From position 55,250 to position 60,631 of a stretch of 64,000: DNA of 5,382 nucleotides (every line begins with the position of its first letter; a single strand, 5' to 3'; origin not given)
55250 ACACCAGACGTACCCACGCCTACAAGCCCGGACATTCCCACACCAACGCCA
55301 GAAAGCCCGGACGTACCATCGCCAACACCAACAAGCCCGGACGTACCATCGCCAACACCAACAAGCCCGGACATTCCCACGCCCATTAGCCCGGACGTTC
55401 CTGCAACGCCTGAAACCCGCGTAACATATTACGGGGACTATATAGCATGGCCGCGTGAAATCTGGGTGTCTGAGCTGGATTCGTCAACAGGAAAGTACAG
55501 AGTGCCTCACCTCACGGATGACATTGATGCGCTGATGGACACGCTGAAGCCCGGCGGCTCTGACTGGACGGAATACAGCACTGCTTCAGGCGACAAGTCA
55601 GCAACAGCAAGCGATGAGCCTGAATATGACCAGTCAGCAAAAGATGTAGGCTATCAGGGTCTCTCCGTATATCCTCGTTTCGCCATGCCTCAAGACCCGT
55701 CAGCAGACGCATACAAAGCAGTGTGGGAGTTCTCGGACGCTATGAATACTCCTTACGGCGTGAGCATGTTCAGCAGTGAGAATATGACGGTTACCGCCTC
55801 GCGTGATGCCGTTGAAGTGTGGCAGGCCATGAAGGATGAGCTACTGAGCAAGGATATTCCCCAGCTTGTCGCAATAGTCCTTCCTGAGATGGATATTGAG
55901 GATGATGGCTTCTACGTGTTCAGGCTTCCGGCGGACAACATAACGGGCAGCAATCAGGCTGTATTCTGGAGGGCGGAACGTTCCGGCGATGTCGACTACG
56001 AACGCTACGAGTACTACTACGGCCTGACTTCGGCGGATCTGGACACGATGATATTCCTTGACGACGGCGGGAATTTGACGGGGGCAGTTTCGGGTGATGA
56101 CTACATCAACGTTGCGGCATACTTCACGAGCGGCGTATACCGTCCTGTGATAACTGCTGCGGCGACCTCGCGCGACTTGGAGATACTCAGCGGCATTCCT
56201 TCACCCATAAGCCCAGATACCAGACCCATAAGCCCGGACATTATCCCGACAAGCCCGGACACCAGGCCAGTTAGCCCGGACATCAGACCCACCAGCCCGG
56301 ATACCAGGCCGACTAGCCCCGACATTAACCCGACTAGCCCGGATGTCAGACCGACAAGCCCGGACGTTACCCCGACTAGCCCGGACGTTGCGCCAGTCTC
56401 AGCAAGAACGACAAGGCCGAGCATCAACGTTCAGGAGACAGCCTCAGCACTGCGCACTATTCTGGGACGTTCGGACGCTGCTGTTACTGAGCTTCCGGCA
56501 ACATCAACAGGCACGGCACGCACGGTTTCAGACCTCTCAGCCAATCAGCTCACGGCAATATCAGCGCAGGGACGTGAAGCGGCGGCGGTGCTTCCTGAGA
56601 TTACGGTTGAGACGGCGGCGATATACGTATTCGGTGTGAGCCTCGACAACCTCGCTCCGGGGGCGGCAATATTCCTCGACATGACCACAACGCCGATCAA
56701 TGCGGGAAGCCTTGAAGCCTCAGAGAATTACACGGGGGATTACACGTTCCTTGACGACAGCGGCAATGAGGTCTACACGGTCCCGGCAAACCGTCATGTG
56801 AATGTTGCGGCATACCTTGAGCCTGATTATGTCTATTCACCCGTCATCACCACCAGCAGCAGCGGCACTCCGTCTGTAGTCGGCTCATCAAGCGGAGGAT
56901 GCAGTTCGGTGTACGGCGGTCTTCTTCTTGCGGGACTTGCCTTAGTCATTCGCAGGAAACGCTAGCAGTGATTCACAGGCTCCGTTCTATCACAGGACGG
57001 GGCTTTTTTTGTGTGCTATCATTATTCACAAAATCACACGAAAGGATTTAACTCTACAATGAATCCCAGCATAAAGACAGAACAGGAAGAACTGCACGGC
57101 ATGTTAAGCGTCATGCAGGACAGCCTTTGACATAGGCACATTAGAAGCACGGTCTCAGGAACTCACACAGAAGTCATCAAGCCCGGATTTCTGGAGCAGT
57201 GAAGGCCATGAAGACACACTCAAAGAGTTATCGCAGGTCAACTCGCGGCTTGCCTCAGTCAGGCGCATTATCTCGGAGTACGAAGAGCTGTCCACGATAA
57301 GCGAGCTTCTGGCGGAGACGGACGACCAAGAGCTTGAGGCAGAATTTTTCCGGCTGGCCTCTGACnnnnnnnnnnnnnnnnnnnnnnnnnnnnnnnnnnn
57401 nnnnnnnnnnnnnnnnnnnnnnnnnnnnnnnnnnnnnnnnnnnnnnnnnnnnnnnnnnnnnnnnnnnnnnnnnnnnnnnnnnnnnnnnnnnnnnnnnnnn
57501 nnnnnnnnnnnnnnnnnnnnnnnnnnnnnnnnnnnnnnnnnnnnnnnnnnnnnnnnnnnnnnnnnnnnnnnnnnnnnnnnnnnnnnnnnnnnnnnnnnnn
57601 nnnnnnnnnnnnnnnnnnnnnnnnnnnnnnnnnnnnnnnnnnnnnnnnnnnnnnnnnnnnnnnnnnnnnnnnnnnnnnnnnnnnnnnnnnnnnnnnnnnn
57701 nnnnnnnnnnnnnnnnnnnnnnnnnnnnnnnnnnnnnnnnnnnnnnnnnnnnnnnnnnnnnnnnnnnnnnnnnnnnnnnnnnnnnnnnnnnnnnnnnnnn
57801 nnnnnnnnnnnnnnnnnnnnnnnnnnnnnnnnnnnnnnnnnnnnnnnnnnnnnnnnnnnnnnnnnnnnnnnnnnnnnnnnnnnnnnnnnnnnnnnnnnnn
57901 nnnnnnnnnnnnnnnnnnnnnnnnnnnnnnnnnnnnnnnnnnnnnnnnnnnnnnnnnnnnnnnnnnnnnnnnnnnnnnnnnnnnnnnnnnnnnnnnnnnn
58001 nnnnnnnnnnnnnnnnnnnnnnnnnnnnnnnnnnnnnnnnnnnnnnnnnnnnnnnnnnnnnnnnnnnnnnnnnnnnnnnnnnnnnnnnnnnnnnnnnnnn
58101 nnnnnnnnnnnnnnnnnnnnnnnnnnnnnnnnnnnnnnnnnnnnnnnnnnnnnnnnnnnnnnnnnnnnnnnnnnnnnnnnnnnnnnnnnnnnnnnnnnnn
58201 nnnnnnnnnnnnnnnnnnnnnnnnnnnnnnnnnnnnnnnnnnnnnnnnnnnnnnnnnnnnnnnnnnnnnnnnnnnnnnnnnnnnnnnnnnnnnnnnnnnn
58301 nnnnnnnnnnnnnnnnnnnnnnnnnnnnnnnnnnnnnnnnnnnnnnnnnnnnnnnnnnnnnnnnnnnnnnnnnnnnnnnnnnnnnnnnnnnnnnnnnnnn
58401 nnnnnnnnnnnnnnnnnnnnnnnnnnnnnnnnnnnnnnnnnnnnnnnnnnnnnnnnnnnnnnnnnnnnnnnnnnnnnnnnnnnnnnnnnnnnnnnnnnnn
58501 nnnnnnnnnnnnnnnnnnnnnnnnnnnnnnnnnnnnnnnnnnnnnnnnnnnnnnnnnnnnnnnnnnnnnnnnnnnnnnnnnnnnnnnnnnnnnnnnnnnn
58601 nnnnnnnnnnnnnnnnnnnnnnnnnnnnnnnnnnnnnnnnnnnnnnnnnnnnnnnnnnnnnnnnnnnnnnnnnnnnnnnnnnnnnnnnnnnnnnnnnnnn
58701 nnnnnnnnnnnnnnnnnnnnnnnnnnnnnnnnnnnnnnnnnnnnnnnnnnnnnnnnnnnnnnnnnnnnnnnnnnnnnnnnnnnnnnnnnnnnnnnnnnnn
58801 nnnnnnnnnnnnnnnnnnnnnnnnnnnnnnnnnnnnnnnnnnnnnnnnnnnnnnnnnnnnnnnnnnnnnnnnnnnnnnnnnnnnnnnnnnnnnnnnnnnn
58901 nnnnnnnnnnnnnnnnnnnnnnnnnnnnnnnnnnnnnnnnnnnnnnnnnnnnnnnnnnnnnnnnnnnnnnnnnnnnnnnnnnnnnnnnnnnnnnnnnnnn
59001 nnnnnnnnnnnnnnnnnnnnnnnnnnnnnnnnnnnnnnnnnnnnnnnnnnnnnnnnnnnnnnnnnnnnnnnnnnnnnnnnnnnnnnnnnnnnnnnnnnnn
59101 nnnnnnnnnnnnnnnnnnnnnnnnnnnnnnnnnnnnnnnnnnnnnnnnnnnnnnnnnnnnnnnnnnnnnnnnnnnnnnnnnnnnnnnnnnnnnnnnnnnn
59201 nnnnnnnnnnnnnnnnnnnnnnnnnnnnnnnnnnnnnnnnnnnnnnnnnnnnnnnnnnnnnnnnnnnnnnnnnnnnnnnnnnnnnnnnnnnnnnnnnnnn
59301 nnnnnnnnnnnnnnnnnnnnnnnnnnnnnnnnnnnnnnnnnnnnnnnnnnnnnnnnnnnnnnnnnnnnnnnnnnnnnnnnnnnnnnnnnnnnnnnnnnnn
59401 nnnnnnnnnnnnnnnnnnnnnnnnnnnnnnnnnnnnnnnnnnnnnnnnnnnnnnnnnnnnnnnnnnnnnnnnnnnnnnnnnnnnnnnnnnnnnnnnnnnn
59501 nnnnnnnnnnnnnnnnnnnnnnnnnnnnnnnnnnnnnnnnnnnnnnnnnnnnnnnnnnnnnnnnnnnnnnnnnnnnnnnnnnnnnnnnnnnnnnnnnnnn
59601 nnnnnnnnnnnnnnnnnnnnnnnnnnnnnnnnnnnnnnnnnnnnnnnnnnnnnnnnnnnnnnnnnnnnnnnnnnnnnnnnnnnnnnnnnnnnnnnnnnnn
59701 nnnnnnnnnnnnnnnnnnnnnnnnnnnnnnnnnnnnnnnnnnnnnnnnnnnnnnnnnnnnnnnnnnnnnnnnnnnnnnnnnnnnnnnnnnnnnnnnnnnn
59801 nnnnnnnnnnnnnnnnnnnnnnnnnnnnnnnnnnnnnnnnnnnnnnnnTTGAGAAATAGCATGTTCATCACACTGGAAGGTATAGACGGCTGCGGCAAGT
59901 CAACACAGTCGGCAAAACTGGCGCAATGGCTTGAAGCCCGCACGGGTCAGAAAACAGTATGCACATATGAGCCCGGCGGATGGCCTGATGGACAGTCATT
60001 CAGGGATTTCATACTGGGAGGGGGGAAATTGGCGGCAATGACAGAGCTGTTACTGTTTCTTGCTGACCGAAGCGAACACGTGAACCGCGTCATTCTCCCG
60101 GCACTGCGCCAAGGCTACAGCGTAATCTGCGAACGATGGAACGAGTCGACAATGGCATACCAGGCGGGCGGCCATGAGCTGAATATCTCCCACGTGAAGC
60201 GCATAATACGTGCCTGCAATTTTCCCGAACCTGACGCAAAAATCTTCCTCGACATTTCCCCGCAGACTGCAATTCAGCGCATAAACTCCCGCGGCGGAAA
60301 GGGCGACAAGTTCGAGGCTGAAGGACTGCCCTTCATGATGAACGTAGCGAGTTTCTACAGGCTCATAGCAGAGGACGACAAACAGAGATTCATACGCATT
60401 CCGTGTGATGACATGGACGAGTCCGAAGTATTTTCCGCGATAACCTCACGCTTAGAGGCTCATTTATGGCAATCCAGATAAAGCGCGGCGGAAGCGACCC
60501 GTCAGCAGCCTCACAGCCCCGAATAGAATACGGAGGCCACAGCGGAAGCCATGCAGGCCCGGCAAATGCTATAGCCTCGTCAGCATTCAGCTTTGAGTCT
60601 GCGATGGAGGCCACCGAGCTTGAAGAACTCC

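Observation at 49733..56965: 2410-aa modular surface protein with a Synerg-CTERM-like anchor and three classes of Pro-rich tandem linkers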

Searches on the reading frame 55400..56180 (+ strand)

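Call 42: search_protein_families(library=pfam, proteins=[window:55400-56180:+], max_evalue=1)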
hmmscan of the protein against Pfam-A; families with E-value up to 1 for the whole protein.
window:55400-56180:+ (260 aa): 2 families
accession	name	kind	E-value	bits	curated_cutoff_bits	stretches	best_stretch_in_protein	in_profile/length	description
PF23586.2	Beta-prop_NWD2_C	-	0.044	13.4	33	1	121-179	14-72/341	NWD2 C-terminal beta-propeller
PF07107.17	WI12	-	0.18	12.4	27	1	113-158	57-102/104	Wound-induced protein WI12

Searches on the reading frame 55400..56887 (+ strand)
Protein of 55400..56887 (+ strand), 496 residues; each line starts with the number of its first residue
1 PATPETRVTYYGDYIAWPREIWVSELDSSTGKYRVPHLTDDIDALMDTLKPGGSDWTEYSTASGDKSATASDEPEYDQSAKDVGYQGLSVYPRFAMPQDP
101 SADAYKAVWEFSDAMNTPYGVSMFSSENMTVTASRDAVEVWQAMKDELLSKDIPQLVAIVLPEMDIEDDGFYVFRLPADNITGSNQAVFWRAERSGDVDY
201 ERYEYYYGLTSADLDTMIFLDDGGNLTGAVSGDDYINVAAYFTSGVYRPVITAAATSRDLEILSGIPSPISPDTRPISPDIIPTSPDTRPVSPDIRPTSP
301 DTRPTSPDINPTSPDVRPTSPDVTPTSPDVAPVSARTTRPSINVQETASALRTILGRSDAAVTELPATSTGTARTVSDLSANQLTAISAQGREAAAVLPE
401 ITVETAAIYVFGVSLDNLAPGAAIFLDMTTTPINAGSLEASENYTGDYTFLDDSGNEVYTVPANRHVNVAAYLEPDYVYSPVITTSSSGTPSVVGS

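Call 58: predict_structure(alignment_id=A3)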
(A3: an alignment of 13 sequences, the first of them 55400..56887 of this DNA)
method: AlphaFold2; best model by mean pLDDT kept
length: 496 residues; sequences in the alignment: 13
mean_pLDDT: 68.8   pTM: 0.43
mean pLDDT of the five models: 68.8, 68.5, 68.5, 68.2, 65.6
residues with pLDDT >= 90: 98; 70-90: 209; 50-70: 46; < 50: 143
segments of 3 or more residues with pLDDT < 50: 1-20, 51-56, 58-72, 196-214, 266-328, 434-445, 489-496
pLDDT, mean of each block of 10 residues (from residue 1): 27 34 73 75 72 44 31 68 83 91 87 70 80 84 80 82 84 90 69 53 39 62 77 79 82 82 53 29 35 36 34 35 40 90 91 87 89 84 75 91 90 93 89 46 60 93 95 87 75 28
secondary structure, 60 per line:
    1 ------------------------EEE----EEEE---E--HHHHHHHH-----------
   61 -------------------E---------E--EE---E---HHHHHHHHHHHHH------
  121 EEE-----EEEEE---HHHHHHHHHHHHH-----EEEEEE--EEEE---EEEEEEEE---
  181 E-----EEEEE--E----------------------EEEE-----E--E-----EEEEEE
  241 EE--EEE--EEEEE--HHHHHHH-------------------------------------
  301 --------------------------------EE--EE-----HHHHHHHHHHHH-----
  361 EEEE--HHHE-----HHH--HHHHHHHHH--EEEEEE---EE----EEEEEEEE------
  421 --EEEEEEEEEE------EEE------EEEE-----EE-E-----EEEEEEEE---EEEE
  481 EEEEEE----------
elements in order: E25-27 E32-35 H42-49 H102-114 E121-123 E129-133 H137-149 E155-160 E163-166 E170-177 E187-191 E217-220 E235-242 E245-247 E250-254 H257-263 H344-355 E361-364 H381-389 E392-397 E407-414 E423-432 E439-441 E448-451 E466-473 E477-486

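Call 61: fold_search(model_id=the predicted structure, library=pdb)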
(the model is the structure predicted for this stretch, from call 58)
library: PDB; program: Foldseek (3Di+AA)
matches with E <= 10: 773; with E <= 0.001: 0
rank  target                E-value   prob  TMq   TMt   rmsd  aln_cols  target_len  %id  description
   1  2zut_D                6.6e-02  0.08  0.09  0.07  26.1       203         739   11  Crystal structure of Galacto-N-biose/Lacto-N-biose I phosphorylase in complex with GalNAc (released 2008-12-30)
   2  8eed_H                6.9e-02  0.57  0.11  0.34   7.3        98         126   10  Crystal structure of a NHP anti-ZIKV neutralizing antibody rhMZ107-B in complex with ZIKV E glycoprotein (released 2023-08-30)
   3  8eed_I                8.7e-02  0.41  0.11  0.32   8.4        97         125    7  Crystal structure of a NHP anti-ZIKV neutralizing antibody rhMZ107-B in complex with ZIKV E glycoprotein (released 2023-08-30)
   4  8hfb_B                1.0e-01  0.04  0.10  0.13  20.2       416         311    8  Evolved variant of quercetin 2,4-dioxygenase from Bacillus subtilis (released 2023-03-08)
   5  2zuw_C                1.8e-01  0.06  0.08  0.06  25.1       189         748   12  Crystal structure of Galacto-N-biose/Lacto-N-biose I phosphorylase in complex with GlcNAc and sulfate (released 2008-12-30)
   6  1y3t_A                1.8e-01  0.03  0.08  0.10  24.4       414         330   10  Crystal structure of YxaG, a dioxygenase from Bacillus subtilis (released 2005-01-18)
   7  6mph_1                2.0e-01  0.18  0.10  0.32  14.1       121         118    8  Cryo-EM structure at 3.8 A resolution of HIV-1 fusion peptide-directed antibody, DF1W-a.01, elicited by vaccination of (released 2019-07-24)
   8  8hfb_A                2.0e-01  0.03  0.10  0.13  19.9       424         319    8  Evolved variant of quercetin 2,4-dioxygenase from Bacillus subtilis (released 2023-03-08)
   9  7a4d_G                2.6e-01  0.23  0.11  0.32   9.1        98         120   11  Crystal structure of the APH coiled-coil in complex with nanobodies Nb28 and Nb30 (released 2021-05-05)
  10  9h6h_A                2.7e-01  0.05  0.09  0.06  23.5       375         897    8  Bacteroides ovatus GH98 endoxylanase with Seleno-methionine substituents (released 2025-11-05)
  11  22ps_A                2.9e-01  0.25  0.11  0.35   7.3        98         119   10  Structure of ozureprubart Fab in complex with human IgE-Fc (released 2026-02-04)
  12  7l2d_H                2.9e-01  0.25  0.12  0.36   9.6       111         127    7  Cryo-EM structure of NTD-directed neutralizing antibody 1-87 in complex with prefusion SARS-CoV-2 spike glycoprotein (released 2021-03-24)
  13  7r98_D                2.9e-01  0.23  0.11  0.32  10.3       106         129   11  Structure of the SARS-CoV-2 N protein RNA-binding domain bound to single-domain antibody B6 (released 2021-07-07)
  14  5fq0_B                3.0e-01  0.04  0.06  0.18  13.6       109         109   12  The structure of KdgF from Halomonas sp. (released 2016-05-04)
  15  7zyb                  3.2e-01  0.03  0.06  0.17  15.1       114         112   14  BeKdgF with Ca (released 2023-06-14)
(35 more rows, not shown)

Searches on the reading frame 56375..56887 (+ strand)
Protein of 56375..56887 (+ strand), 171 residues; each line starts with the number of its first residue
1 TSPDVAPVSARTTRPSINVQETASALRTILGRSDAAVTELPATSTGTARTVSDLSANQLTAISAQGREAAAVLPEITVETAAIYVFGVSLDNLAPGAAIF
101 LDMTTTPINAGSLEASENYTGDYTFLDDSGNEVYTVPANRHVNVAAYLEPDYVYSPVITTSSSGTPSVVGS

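Call 42: search_protein_families(library=pfam, proteins=[window:56375-56887:+], max_evalue=1)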
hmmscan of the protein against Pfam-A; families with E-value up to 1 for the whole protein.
window:56375-56887:+ (171 aa): 0 families

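Call 77: search_protein_representatives(protein=window:56375-56887:+)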
Query: 171 residues. Proteins with E-value up to 0.001 (for the whole library): 244; up to 1e-10: 84; up to 1e-30: 9. The best 150 are listed.
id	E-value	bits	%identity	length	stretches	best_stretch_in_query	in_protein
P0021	3.3e-71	254.4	59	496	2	1-165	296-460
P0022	3.0e-53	196.1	62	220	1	1-165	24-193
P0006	1.5e-52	193.9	49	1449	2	1-165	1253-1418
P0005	3.5e-52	192.7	50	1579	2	3-164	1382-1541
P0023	6.2e-52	191.9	64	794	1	1-171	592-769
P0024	7.7e-47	175.4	43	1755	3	37-162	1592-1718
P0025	3.4e-34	134.3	43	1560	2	46-162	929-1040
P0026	1.8e-33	131.9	45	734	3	10-165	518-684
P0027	3.2e-31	124.7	43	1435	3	7-164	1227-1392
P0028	2.5e-30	121.8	47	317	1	2-164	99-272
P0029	3.9e-30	121.1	46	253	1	4-162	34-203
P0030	2.3e-29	118.7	39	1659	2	24-167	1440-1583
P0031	3.4e-29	118.1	43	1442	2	2-165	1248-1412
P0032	8.4e-29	116.8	49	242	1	3-165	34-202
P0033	8.4e-29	116.8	44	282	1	10-169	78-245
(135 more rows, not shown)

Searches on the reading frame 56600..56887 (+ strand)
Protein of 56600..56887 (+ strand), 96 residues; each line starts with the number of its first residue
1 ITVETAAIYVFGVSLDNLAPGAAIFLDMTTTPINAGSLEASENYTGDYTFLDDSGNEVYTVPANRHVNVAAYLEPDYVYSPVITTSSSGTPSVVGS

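Call 63: find_related_loci(query=window:56600-56887:+, collection=genome_contigs, flank=1500)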
Query window:56600-56887:+ (96 aa) in genome_contigs; peptide patterns used: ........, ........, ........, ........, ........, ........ (x = any residue, [..] = any of these).
494 stretches matched a pattern, but none encodes a relative of the query by tblastn (E <= 1e-3).

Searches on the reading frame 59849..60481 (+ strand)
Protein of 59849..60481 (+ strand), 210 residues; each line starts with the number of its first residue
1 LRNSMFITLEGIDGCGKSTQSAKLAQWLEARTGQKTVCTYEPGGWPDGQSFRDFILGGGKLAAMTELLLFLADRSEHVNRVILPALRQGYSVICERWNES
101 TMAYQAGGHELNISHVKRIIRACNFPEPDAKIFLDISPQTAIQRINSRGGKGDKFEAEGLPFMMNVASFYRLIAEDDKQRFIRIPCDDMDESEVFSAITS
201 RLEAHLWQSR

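Call 6: search_protein_families(library=ncbifam, proteins=[window:59849-60481:+], max_evalue=0.01)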
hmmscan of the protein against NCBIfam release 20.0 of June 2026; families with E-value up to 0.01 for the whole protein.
window:59849-60481:+ (210 aa): 2 families
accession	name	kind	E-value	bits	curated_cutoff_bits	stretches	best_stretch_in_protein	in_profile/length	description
TIGR00041.1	DTMP_kinase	equivalog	3.4e-40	137.9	83.25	1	1-185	1-184/196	dTMP kinase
NF005923.0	PRK07933.1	equivalog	1.3e-11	44.2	193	1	5-177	1-186/213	dTMP kinase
